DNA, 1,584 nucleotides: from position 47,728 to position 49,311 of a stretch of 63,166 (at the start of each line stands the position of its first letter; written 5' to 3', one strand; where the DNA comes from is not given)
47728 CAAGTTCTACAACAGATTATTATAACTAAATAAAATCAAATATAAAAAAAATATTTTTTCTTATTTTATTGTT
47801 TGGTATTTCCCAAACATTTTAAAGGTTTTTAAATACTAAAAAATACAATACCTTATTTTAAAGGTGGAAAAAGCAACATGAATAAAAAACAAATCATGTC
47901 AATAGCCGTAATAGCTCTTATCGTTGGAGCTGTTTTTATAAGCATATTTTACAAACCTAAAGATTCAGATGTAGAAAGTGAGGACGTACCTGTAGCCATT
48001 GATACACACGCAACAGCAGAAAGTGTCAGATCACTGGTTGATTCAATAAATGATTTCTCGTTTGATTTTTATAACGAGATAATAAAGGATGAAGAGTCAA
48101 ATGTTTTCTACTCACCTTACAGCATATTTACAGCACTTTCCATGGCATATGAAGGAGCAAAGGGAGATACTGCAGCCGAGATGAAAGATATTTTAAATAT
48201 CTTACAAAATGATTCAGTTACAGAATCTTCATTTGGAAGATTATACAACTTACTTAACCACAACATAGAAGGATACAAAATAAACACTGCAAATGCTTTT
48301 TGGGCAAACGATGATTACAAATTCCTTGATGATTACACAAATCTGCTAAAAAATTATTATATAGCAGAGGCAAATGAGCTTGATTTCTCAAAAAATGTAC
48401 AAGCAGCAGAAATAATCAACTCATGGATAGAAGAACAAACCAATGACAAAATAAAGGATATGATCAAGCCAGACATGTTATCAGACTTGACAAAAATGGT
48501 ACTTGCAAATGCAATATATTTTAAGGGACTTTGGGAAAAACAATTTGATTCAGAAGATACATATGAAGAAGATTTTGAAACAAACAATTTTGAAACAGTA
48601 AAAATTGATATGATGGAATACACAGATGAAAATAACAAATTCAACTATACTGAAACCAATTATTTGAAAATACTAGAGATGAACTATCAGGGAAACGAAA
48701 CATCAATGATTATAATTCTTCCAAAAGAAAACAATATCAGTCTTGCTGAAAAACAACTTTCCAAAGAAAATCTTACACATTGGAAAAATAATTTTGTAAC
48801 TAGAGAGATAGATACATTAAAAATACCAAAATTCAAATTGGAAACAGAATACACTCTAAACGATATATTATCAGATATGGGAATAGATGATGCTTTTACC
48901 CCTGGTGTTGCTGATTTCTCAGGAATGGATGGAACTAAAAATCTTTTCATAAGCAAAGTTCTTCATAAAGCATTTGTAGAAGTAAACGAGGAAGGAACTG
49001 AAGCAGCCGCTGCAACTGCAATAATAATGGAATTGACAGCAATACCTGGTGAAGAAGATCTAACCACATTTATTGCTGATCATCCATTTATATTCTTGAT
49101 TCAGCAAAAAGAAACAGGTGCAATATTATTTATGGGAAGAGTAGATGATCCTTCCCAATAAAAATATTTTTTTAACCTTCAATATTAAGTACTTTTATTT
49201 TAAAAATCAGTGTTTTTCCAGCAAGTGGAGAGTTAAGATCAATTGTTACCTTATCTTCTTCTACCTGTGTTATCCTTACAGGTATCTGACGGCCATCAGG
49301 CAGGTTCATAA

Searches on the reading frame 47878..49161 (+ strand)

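Call 52: search_protein_families(library=pfam, proteins=[window:47878-49161:+], max_evalue=0.001)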
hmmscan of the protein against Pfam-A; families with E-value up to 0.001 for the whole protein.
window:47878-49161:+ (427 aa): 1 family
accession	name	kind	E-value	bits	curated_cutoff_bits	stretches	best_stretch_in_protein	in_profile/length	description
PF00079.25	Serpin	-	2.4e-121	405.9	27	1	56-425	2-370/370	Serpin (serine protease inhibitor)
